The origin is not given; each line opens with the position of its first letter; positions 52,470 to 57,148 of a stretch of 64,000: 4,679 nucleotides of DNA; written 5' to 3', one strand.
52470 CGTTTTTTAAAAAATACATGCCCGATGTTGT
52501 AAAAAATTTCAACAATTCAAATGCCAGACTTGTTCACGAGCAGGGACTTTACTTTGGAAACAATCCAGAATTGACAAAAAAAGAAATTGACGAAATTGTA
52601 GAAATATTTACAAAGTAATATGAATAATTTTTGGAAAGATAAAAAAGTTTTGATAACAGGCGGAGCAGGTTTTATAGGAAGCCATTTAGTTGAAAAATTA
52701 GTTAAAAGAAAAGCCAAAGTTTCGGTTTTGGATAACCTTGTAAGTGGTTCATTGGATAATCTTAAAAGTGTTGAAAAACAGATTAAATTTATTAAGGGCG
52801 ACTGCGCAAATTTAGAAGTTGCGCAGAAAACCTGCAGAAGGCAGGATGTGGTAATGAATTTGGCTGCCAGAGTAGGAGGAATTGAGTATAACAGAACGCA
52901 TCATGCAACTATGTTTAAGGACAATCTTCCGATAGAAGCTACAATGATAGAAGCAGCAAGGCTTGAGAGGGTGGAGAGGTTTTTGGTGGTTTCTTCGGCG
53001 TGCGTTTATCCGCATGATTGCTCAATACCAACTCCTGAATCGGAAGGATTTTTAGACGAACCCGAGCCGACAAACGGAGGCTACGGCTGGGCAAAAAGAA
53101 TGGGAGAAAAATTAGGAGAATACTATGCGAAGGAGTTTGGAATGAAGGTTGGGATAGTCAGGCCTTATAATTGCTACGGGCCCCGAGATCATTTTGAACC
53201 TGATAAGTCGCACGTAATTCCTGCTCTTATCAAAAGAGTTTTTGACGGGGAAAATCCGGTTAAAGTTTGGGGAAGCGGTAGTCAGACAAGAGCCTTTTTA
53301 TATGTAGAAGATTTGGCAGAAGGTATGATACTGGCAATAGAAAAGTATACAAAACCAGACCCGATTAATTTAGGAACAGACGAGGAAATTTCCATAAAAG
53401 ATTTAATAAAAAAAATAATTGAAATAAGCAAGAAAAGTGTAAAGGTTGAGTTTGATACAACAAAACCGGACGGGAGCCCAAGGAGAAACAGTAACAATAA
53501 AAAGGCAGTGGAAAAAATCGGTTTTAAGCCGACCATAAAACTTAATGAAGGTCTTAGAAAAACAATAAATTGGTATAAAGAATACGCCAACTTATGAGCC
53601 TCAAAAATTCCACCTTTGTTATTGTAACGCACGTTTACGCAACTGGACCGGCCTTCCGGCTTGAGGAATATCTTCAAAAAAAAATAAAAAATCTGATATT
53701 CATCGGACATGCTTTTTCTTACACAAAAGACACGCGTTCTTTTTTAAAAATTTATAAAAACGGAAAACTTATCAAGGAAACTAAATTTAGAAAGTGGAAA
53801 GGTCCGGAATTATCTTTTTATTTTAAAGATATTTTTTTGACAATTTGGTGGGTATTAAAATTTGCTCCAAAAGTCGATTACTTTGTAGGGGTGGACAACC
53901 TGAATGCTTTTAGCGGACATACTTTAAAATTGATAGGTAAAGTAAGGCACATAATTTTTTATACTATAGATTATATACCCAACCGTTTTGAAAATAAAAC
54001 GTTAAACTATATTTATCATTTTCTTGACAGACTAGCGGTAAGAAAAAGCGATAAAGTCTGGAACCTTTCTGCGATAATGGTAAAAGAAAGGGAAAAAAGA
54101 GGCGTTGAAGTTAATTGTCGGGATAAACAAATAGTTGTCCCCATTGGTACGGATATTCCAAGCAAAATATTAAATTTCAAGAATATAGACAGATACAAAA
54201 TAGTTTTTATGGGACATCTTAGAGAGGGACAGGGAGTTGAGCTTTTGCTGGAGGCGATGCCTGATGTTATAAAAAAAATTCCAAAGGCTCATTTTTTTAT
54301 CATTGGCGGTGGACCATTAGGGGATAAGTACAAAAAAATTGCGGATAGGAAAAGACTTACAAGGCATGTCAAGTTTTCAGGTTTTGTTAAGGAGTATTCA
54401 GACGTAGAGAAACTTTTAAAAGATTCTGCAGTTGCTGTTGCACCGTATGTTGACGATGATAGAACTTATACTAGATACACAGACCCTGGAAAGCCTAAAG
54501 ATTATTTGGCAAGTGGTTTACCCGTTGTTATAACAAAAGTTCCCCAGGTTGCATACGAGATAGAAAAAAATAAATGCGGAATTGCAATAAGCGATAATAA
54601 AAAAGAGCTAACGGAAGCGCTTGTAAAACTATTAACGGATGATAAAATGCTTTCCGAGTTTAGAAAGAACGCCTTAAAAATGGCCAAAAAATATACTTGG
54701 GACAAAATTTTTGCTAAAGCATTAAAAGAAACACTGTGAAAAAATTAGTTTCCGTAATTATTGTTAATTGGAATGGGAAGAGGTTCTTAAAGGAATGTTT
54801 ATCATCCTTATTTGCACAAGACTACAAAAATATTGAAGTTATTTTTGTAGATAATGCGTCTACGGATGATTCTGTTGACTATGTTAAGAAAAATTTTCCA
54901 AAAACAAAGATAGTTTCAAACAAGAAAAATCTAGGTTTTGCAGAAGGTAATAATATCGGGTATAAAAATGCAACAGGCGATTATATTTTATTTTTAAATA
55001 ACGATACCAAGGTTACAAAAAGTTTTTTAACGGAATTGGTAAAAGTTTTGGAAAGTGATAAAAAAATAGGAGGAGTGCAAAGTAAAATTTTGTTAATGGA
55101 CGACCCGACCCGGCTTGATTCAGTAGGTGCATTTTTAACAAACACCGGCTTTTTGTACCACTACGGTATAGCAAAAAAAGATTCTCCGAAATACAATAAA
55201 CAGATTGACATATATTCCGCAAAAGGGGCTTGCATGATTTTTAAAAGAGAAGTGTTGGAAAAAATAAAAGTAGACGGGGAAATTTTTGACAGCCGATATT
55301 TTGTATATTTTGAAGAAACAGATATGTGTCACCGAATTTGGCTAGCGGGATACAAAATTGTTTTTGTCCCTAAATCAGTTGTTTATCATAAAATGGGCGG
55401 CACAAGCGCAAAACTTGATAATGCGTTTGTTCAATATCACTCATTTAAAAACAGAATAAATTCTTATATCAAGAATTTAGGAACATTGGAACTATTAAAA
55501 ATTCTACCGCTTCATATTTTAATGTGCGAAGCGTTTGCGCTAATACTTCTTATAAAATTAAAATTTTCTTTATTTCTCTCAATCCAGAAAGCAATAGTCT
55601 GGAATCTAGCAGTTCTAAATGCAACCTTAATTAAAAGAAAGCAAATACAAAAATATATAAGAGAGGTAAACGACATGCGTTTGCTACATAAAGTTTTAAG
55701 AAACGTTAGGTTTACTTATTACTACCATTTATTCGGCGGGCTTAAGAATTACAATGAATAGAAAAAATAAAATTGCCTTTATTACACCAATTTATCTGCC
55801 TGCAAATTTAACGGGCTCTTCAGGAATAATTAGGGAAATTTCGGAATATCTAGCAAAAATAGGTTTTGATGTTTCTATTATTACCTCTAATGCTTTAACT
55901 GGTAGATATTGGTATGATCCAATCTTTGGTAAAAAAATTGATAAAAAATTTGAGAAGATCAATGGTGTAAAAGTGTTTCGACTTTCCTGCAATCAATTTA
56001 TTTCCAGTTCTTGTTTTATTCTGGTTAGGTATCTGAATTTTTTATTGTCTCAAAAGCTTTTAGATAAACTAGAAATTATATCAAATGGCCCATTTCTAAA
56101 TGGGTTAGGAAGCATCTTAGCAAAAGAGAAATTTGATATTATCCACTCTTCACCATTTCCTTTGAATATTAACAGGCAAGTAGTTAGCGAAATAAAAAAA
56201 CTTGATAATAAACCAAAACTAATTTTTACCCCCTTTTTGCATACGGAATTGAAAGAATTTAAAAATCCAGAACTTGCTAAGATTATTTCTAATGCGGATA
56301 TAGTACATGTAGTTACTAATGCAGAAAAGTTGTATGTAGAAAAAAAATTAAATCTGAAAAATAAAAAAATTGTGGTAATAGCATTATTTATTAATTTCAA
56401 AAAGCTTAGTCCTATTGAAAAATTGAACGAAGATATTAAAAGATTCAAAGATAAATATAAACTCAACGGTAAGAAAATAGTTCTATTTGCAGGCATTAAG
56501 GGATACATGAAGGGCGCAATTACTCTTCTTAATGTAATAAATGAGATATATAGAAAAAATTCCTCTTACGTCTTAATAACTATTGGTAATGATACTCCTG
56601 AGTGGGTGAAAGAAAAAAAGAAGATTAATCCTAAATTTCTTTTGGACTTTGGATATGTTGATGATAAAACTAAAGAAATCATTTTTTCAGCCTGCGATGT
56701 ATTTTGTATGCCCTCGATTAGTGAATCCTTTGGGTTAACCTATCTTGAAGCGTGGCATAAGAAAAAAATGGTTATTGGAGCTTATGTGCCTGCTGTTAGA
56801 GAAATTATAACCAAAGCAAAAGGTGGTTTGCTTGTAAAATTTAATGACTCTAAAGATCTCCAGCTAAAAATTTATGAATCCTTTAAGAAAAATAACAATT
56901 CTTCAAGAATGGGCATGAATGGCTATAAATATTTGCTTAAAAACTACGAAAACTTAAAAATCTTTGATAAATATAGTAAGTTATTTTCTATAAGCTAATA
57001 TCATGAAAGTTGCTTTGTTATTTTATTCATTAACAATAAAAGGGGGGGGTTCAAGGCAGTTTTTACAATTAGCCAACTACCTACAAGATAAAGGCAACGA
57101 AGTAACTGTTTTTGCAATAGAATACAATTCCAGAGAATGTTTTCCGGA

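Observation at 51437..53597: ColD-like 3-dehydratase (His in place of the PLP lysine, no Fe-S cysteines) next to an Fcl/ColC-like reductase: a 3,6-dideoxyhexose (colitose-type) branch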

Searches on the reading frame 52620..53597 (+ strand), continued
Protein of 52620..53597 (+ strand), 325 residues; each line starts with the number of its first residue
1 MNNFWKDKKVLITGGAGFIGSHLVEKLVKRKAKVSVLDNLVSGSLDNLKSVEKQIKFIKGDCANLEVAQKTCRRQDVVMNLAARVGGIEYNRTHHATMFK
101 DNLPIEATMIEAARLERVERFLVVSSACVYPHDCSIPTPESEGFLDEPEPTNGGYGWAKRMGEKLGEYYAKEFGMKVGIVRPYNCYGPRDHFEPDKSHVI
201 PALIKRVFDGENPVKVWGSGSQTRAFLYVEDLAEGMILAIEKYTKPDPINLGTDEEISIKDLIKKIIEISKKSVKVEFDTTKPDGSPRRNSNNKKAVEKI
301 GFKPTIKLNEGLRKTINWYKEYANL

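Call 73: find_encoding_contigs(protein=P0215, flank=10000, max_places=1)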
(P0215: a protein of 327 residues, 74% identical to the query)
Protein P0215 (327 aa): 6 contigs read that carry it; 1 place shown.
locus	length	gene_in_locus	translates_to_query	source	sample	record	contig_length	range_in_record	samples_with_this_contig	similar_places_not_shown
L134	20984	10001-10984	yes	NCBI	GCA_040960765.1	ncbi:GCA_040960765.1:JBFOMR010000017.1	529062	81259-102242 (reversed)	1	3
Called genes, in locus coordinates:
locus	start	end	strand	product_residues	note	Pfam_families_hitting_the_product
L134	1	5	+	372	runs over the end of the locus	PF13439:Glyco_transf_4, PF13579:Glyco_trans_4_4, PF20706:GT4-conflict, PF00534:Glycos_transf_1, PF13692:Glyco_trans_1_4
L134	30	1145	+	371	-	PF00155:Aminotran_1_2, PF01041:DegT_DnrJ_EryC1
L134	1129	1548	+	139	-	PF25084:LbH_EIF2B, PF25087:GMPPB_C (weak), PF00132:Hexapep, PF14602:Hexapep_2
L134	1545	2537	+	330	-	PF01408:GFO_IDH_MocA, PF02894:GFO_IDH_MocA_C, PF22725:GFO_IDH_MocA_C3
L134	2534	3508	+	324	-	PF00535:Glycos_transf_2, PF13641:Glyco_tranf_2_3 (weak)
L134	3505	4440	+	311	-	PF01370:Epimerase, PF04321:RmlD_sub_bind (weak), PF16363:GDP_Man_Dehyd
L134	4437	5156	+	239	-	PF05050:Methyltransf_21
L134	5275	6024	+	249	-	PF01209:Ubie_methyltran (weak), PF13489:Methyltransf_23, PF08241:Methyltransf_11, PF08242:Methyltransf_12, PF13649:Methyltransf_25, PF13847:Methyltransf_31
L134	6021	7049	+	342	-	PF00535:Glycos_transf_2, PF10111:Glyco_tranf_2_2 (weak), PF13641:Glyco_tranf_2_3, PF13506:Glyco_transf_21, PF13712:Glyco_tranf_2_5 (weak), PF13632:Glyco_trans_2_3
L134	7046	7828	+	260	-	-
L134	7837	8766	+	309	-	PF00535:Glycos_transf_2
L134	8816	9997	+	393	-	PF01041:DegT_DnrJ_EryC1, PF01053:Cys_Met_Meta_PP (weak)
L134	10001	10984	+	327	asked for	PF01073:3Beta_HSD, PF01370:Epimerase, PF02719:Polysacc_synt_2 (faint), PF07993:NAD_binding_4, PF13460:NAD_binding_10, PF16363:GDP_Man_Dehyd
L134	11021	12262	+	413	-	PF08421:Methyltransf_13, PF13489:Methyltransf_23, PF13847:Methyltransf_31 (faint), PF08241:Methyltransf_11 (faint), PF08484:Methyltransf_14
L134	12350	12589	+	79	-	PF01041:DegT_DnrJ_EryC1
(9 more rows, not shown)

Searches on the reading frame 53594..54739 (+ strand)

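Call 6: search_protein_families(library=ncbifam, proteins=[window:53594-54739:+], max_evalue=0.00001)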
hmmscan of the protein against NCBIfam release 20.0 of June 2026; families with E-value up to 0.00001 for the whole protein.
window:53594-54739:+ (381 aa): 13 families
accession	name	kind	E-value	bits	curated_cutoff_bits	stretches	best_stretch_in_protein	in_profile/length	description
TIGR04063.1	stp3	hypoth_equivalog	6.6e-14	51.6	442.05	1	203-371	216-383/397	TIGR04063 family PEP-CTERM/XrtA system glycosyltransferase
NF038295.1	EPS_HpsP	equivalog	3.9e-13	49.2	550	1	145-377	148-381/388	hormogonium polysaccharide biosynthesis glycosyltransferase HpsP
NF047880.1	glyco_SdgA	exception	2.4e-12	46.2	800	1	183-375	297-482/488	serine-aspartate repeat adhesin O-glycosyltransferase SdgA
NF049988.1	MGlcDAGSynMgs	equivalog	5e-11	42.6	400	1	208-377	221-380/398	alpha-monoglucosyldiacylglycerol synthase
TIGR04157.1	glyco_rSAM_CFB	subfamily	3e-10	39.7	400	1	202-376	229-401/406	TIGR04157 family glycosyltransferase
NF007640.0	PRK10307.1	subfamily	3.5e-09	36.1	276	1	140-367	160-390/411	WcaI family glycosyltransferase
NF007326.0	PRK09814.2-3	equivalog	2.8e-08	33.3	420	1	291-379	257-342/349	beta-1,6-galactofuranosyltransferase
TIGR04047.1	MSMEG_0565_glyc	hypoth_equivalog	4.6e-08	32.5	259.85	1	305-376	297-367/373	MSMEG_0565 family glycosyltransferase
TIGR03449.1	mycothiol_MshA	equivalog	1.2e-07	31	462.5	1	203-373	223-393/406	D-inositol-3-phosphate glycosyltransferase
NF046085.1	XrtY_assoc_Gly1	equivalog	4e-07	29.2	400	1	196-367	205-368/387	XrtY-associated glycosyltransferase XYAG1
NF041010.1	glycosy_Agl16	equivalog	4.8e-07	29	575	1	140-376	122-344/352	glycosylation protein Agl16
TIGR03999.1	thiol_BshA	equivalog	2.4e-06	26.7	273.7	1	200-373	199-363/375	N-acetyl-alpha-D-glucosaminyl L-malate synthase BshA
TIGR03088.1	stp2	hypoth_equivalog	3e-06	26.5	409.05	1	174-371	167-361/374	TIGR03088 family PEP-CTERM/XrtA system glycosyltransferase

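Call 7: search_protein_families(library=pfam, proteins=[window:53594-54739:+], max_evalue=0.00001)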
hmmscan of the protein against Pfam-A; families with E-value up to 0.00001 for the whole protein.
window:53594-54739:+ (381 aa): 2 families
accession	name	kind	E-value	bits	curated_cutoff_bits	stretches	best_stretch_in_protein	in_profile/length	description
PF13692.12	Glyco_trans_1_4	-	6.9e-24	85.2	27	1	201-349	2-142/142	Glycosyl transferases group 1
PF00534.26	Glycos_transf_1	-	1.6e-23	83.6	26.4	1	197-362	12-171/172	Glycosyl transferases group 1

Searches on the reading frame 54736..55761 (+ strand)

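Call 6: search_protein_families(library=ncbifam, proteins=[window:54736-55761:+], max_evalue=0.00001)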
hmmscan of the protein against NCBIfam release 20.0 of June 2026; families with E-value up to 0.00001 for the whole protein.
window:54736-55761:+ (341 aa): 20 families
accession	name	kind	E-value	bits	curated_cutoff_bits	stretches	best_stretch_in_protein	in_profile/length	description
NF038299.1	EPS_HpsN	equivalog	5.2e-21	74.9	425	1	4-256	2-262/317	hormogonium polysaccharide biosynthesis glycosyltransferase HpsN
NF007482.0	PRK10073.1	equivalog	3.2e-18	65.8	423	1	3-108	6-113/334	glycosyltransferase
TIGR03937.1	PgaC_IcaA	equivalog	2.2e-17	63.1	422.3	1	3-288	45-315/407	poly-beta-1,6-N-acetyl-D-glucosamine synthase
NF041875.1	EPS_EpsD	equivalog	1.3e-15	57.6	370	1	5-223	1-211/325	exopolysaccharide biosynthesis glycosyltransferase EpsD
TIGR04283.1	glyco_like_mftF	equivalog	1.1e-14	54.6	182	1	5-116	1-109/221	TIGR04283 family arsenosugar biosynthesis glycosyltransferase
TIGR03965.1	mycofact_glyco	equivalog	2.4e-14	53.1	280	1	5-219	76-281/467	mycofactocin biosynthesis glycosyltransferase MftF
NF041394.1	GtaseAglG_Halo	equivalog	2.6e-14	53.2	440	1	5-220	3-217/304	glucosyl-dolichyl phosphate glucuronosyltransferase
TIGR01556.1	rhamnosyltran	subfamily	2.6e-14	53.1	200.55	1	18-285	10-276/281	rhamnosyltransferase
NF047683.1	TeichurnBiosyTuaG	equivalog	2.1e-13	50.5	400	1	2-109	5-115/252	teichuronic acid biosynthesis protein TuaG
NF053739.1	GlytfEpsEBac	equivalog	3.8e-13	49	450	1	5-123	3-125/265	glycosyltransferase EpsE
NF050050.1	ProtGlycPglI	equivalog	2.8e-12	46.6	500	1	4-184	3-175/306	GalNAc(5)-diNAcBac-PP-undecaprenol beta-1,3-glucosyltransferase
NF038302.1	EPS_HpsE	equivalog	6.4e-12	45.1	300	1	6-221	4-225/307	hormogonium polysaccharide biosynthesis glycosyltransferase HpsE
TIGR03111.1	glyc2_xrt_Gpos1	hypoth_equivalog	1.3e-10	40.7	363.95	1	5-318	51-379/439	TIGR03111 family XrtG-associated glycosyltransferase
NF045692.1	OglycostaseCruG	equivalog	2.1e-10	40.1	600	1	5-267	43-307/386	2'-O-glycosyltransferase CruG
NF050113.1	gal_furan_GlfT1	equivalog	7.4e-10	38.6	330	1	6-218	2-206/290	galactofuranosyltransferase GlfT1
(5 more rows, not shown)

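Call 7: search_protein_families(library=pfam, proteins=[window:54736-55761:+], max_evalue=0.00001)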
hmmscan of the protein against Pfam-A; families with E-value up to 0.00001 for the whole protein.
window:54736-55761:+ (341 aa): 5 families
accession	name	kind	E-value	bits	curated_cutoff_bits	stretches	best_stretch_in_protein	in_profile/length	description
PF00535.33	Glycos_transf_2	-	1.9e-29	103.2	23.3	1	6-177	1-167/168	Glycosyl transferase family 2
PF13641.12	Glyco_tranf_2_3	-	5.1e-22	79.4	27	1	5-227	3-220/230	Glycosyltransferase like family 2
PF13632.12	Glyco_trans_2_3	-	1.2e-10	42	27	1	83-276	1-179/198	Glycosyl transferase family group 2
PF10111.15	Glyco_tranf_2_2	-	4.8e-08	33.3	27.3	1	9-110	4-111/276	Glycosyltransferase like family 2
PF13712.12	Glyco_tranf_2_5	-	4.5e-06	27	27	1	64-219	37-190/210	Glycosyltransferase like family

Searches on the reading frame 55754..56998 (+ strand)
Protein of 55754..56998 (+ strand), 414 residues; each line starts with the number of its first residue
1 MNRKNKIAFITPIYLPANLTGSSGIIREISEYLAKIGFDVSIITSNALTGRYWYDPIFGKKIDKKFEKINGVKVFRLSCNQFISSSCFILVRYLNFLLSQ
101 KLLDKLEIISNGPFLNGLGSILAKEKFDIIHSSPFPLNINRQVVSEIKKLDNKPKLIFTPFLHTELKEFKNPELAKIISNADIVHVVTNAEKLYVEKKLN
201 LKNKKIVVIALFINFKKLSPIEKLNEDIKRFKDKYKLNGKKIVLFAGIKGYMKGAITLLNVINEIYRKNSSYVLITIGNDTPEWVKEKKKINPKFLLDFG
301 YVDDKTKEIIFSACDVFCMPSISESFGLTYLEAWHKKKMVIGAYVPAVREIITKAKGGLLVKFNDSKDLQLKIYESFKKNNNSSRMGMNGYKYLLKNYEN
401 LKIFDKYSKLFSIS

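Call 6: search_protein_families(library=ncbifam, proteins=[window:55754-56998:+], max_evalue=0.00001)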
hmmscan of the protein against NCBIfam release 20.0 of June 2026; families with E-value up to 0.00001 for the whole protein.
window:55754-56998:+ (414 aa): 16 families
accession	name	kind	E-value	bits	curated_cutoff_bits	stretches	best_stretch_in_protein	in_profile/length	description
TIGR03999.1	thiol_BshA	equivalog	1.5e-18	66.9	273.7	1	178-411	142-370/375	N-acetyl-alpha-D-glucosaminyl L-malate synthase BshA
TIGR02149.1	glgA_Coryne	subfamily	9.4e-16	57.9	302.4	1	178-406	142-382/391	glycogen synthase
NF047684.1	TeichurnBiosyTuaC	equivalog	4.1e-15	55.6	550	1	178-401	162-376/391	teichuronic acid biosynthesis protein TuaC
NF038295.1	EPS_HpsP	equivalog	6.6e-14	51.7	550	1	178-401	152-374/388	hormogonium polysaccharide biosynthesis glycosyltransferase HpsP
TIGR03088.1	stp2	hypoth_equivalog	1.5e-10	40.7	409.05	1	192-412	148-371/374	TIGR03088 family PEP-CTERM/XrtA system glycosyltransferase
NF041876.1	EPS_EpsE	equivalog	2.3e-10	40.3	400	1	299-399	281-381/389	exopolysaccharide biosynthesis GT4 family glycosyltransferase EpsE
TIGR03449.1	mycothiol_MshA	equivalog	7.9e-10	38.2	462.5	1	176-393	160-383/406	D-inositol-3-phosphate glycosyltransferase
NF053787.1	GlcN_PG_synth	equivalog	1.5e-08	33.9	480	1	195-404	155-349/361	N-acetylglucosaminyl phosphatidylglycerol synthase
NF053513.1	Gtran_IagA_BgsA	equivalog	1.9e-08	33.7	460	1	174-384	99-304/333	LTA glycolipid anchor biosynthesis glycosyltransferase, IagA/BgsA family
TIGR04063.1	stp3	hypoth_equivalog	5.7e-08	32.1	442.05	1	177-410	154-391/397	TIGR04063 family PEP-CTERM/XrtA system glycosyltransferase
NF041139.1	TreT_Thcocales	equivalog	5.9e-08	31.9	775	1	194-412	184-410/412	trehalose synthase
NF049987.1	DaglGlyslTfaseDgs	equivalog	2.6e-07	29.9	500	1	166-394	87-308/332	processive diacylglycerol alpha-glucosyltransferase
TIGR04047.1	MSMEG_0565_glyc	hypoth_equivalog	3.3e-07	29.7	259.85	1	124-369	85-331/373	MSMEG_0565 family glycosyltransferase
TIGR02095.1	glgA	subfamily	2e-06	26.7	328.45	1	228-335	279-390/477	glycogen/starch synthase, ADP-glucose type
TIGR04157.1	glyco_rSAM_CFB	subfamily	3.3e-06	26.3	400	1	174-408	163-403/406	TIGR04157 family glycosyltransferase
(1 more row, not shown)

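Call 7: search_protein_families(library=pfam, proteins=[window:55754-56998:+], max_evalue=0.00001)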
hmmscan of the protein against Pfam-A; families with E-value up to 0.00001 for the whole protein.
window:55754-56998:+ (414 aa): 3 families
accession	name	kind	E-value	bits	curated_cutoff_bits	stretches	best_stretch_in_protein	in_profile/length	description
PF00534.26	Glycos_transf_1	-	8.9e-22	77.9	26.4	1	229-392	3-171/172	Glycosyl transferases group 1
PF13692.12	Glyco_trans_1_4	-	1.5e-16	61.3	27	1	241-373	2-136/142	Glycosyl transferases group 1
PF13439.12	Glyco_transf_4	-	8.8e-07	29.5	28.5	0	112-214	58-167/170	Glycosyltransferase Family 4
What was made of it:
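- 53594..58214 (+): Four overlapping glycosyltransferase genes downstream: GT4, GT2, GT4, GT4. They are candidate users of the dideoxy sugar. Pfam (call 7).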
